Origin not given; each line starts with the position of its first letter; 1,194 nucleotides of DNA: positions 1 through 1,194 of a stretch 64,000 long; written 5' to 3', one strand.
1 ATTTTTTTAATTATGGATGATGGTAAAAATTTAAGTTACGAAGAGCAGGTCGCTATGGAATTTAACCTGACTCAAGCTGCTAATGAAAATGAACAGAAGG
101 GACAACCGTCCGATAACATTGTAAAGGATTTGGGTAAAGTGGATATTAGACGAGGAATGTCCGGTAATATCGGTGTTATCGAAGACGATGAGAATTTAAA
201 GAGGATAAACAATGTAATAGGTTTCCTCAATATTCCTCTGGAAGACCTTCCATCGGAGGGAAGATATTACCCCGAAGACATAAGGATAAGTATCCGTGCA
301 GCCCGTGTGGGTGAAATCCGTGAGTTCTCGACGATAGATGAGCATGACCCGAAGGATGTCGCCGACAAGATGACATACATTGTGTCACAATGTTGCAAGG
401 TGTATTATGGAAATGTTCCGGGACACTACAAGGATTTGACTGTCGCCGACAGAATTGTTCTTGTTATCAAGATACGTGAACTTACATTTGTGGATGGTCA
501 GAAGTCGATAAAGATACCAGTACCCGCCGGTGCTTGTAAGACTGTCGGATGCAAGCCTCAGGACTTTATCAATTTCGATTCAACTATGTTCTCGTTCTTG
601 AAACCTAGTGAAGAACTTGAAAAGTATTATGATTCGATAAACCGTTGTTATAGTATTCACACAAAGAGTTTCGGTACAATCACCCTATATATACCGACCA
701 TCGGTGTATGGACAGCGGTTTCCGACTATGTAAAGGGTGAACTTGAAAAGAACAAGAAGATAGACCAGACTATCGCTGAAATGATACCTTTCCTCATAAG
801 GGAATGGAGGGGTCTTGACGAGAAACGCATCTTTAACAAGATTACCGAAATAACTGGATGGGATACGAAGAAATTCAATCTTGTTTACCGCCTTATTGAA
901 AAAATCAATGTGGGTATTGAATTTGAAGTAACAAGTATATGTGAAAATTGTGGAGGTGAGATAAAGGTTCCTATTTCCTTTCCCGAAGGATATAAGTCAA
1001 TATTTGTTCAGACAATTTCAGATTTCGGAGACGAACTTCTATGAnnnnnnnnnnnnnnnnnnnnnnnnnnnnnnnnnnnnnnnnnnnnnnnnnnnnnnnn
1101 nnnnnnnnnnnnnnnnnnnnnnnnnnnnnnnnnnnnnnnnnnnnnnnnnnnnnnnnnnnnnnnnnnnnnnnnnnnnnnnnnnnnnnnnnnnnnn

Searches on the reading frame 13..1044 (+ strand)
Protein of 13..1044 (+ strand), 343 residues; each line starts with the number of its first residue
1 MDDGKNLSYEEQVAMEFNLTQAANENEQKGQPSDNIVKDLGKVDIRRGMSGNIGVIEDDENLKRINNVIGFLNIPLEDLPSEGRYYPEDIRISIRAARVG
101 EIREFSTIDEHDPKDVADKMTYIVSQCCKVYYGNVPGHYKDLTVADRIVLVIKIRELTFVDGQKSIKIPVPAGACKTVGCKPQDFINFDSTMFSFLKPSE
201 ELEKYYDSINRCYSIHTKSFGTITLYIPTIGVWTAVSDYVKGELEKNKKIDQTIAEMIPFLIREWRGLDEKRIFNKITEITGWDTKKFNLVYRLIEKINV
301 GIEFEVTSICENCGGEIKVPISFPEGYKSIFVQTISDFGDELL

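Call 4: search_protein_families(library=pfam, proteins=[window:13-1044:+], max_evalue=1)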
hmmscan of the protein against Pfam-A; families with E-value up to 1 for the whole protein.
window:13-1044:+ (343 aa): 3 families
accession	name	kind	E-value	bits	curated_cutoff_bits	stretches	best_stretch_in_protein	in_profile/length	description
PF12322.14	T4_baseplate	-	0.00051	20.2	24.5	1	74-317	4-207/219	T4 bacteriophage base plate protein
PF00159.23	Hormone_3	-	0.1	13.1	28.7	1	197-218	11-32/36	Pancreatic hormone peptide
PF15581.11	Imm58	-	0.14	12.6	25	0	238-281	34-74/109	Immunity protein 58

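Call 5: search_protein_families(library=phrogs, proteins=[window:13-1044:+], max_evalue=0.01)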
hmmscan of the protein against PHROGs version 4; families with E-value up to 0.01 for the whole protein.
window:13-1044:+ (343 aa): 2 families
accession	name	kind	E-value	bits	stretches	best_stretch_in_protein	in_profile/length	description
phrog_36717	-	unknown function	1.1e-27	98.1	1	67-337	42-329/334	-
phrog_150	-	tail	0.00039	20.9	1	87-322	20-226/282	baseplate hub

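Call 103: search_dna_similar(query=window:13-1041:+, collection=phages, mode=protein, max_evalue=0.001, max_rows=30)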
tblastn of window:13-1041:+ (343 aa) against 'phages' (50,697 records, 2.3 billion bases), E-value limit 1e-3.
Records with a match: 31; places in all: 31; records where one place covers at least 80% of the query: 19.
Best place of each record, by identity: <60% 31.
By first word of the organism name: Prevotella 15; uncultured 6; Tenacibaculum 5; Chryseobacterium 2; Sphingomonas 2; Flavobacterium 1.
By host as written in the record: Prevotella sp. 15; - 6; Tenacibaculum maritimum 3; Tenacibaculum sp. 2; Chryseobacterium indologenes MA9 2; Sphingomonas paucimobilis, Felix d'Herelle Reference Center for Phages host ... 2; Flavobacterium sp. B330 1.
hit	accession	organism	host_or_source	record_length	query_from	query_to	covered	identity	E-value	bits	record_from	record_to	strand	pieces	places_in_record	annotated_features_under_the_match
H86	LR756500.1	uncultured phage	metagenomic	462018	38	343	89%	36.9%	7e-61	216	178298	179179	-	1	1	record has no annotation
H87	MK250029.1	Prevotella phage Lak-C1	Prevotella sp.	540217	4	331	96%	28.3%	2e-37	148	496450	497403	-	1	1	record has no annotation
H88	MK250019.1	Prevotella phage Lak-A2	Prevotella sp.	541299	4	331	96%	28.3%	2e-37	148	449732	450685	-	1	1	record has no annotation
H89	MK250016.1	Prevotella phage Lak-A1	Prevotella sp.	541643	4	331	96%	28.3%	2e-37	148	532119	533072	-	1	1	record has no annotation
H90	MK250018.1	Prevotella phage Lak-A1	Prevotella sp.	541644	4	331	96%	28.3%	2e-37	148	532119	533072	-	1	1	record has no annotation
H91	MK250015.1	Prevotella phage Lak-A1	Prevotella sp.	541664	4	331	96%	28.3%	2e-37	148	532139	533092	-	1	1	record has no annotation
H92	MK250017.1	Prevotella phage Lak-A1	Prevotella sp.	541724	4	331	96%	28.3%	2e-37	148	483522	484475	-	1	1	record has no annotation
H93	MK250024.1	Prevotella phage Lak-B5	Prevotella sp.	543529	10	331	94%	27.3%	2e-35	142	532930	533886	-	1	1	record has no annotation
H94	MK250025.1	Prevotella phage Lak-B6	Prevotella sp.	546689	10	331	94%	27.3%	2e-35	142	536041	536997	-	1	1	record has no annotation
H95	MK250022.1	Prevotella phage Lak-B3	Prevotella sp.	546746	10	331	94%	27.3%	2e-35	142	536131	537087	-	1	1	record has no annotation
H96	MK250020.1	Prevotella phage Lak-B1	Prevotella sp.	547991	10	331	94%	27.3%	2e-35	142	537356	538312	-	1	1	record has no annotation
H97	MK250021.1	Prevotella phage Lak-B2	Prevotella sp.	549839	10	331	94%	27.3%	2e-35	142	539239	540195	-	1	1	record has no annotation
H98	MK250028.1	Prevotella phage Lak-B9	Prevotella sp.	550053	10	331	94%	27.3%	2e-35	142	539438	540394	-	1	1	record has no annotation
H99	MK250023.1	Prevotella phage Lak-B4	Prevotella sp.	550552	10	331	94%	27.3%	2e-35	142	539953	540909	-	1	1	record has no annotation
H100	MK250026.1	Prevotella phage Lak-B7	Prevotella sp.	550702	10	331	94%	27.3%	2e-35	142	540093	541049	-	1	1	record has no annotation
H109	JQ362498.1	Sphingomonas phage PAU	Sphingomonas paucimobilis, Felix ...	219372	68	336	78%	26.1%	5e-18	91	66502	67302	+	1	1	93: gp93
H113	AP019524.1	Tenacibaculum phage PTm1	Tenacibaculum maritimum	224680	61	343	83%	20.1%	8e-11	69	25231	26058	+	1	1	hypothetical protein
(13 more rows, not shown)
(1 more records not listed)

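Call 104: get_annotated_region(hit=H86, flank=400)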
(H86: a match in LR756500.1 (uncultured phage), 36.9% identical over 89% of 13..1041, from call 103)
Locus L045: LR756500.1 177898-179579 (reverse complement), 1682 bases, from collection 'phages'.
description: uncultured phage genome assembly, chromosome: 1.
organism: uncultured phage (NCBI taxid 278008)
taxonomy: Viruses; environmental samples
host: -; source: metagenomic; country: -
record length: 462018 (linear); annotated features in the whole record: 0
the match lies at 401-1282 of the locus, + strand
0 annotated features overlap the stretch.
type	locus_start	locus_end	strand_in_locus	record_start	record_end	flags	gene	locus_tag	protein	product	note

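Call 105: get_annotated_region(hit=H96, flank=400)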
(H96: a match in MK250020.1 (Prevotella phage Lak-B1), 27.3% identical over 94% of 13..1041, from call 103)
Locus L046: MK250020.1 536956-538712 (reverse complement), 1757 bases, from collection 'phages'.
description: MAG: Prevotella phage Lak-B1, complete genome.
organism: Prevotella phage Lak-B1 (NCBI taxid 2491283)
taxonomy: Viruses; Duplodnaviria; Heunggongvirae; Uroviricota; Caudoviricetes
host: Prevotella sp.; source: baboon feces; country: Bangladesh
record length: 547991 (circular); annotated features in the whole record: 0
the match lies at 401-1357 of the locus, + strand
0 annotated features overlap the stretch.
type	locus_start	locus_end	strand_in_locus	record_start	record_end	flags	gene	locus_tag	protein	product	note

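Call 106: get_annotated_region(hit=H109, flank=400)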
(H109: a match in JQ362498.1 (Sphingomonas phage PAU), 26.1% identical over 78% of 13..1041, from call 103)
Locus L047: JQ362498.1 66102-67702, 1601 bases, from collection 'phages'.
description: Sphingomonas phage PAU, complete genome.
organism: Sphingomonas phage PAU (NCBI taxid 1150991)
taxonomy: Viruses; Duplodnaviria; Heunggongvirae; Uroviricota; Caudoviricetes
host: Sphingomonas paucimobilis, Felix d'Herelle Reference Center for Phages host #1398; source: silkworms; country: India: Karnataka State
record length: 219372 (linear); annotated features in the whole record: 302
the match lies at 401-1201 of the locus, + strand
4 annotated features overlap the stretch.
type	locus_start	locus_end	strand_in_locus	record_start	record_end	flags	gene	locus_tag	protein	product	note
CDS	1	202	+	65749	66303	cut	92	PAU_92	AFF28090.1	gp92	-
CDS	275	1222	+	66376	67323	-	93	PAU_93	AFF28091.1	gp93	-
CDS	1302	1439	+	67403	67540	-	94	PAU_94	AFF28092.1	gp94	-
CDS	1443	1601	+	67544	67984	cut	95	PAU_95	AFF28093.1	gp95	-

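Call 107: get_annotated_region(hit=H113, flank=400)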
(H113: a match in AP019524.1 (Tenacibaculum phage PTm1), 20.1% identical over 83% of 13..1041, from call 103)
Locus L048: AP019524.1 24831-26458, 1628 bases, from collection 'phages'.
description: Tenacibaculum phage PTm1 DNA, complete genome.
organism: Tenacibaculum phage PTm1 (NCBI taxid 2547425)
taxonomy: Viruses; Duplodnaviria; Heunggongvirae; Uroviricota; Caudoviricetes; Shirahamavirus; Shirahamavirus PTm1
host: Tenacibaculum maritimum; source: seawater; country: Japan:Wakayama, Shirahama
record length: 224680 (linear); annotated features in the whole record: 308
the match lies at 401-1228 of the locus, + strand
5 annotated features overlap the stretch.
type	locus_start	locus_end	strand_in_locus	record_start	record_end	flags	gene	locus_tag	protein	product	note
CDS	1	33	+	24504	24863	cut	-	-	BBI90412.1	hypothetical protein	PTm1_ORF-020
CDS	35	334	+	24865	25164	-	-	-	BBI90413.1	hypothetical protein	PTm1_ORF-021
CDS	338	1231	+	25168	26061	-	-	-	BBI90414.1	hypothetical protein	PTm1_ORF-022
CDS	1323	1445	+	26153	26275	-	-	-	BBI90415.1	hypothetical protein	PTm1_ORF-023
CDS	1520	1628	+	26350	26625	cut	-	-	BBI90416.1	hypothetical protein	PTm1_ORF-024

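Call 115: search_protein_families(library=ncbifam, proteins=[window:13-1044:+], max_evalue=0.1)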
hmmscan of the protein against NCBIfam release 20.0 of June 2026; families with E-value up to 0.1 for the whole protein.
window:13-1044:+ (343 aa): 0 families
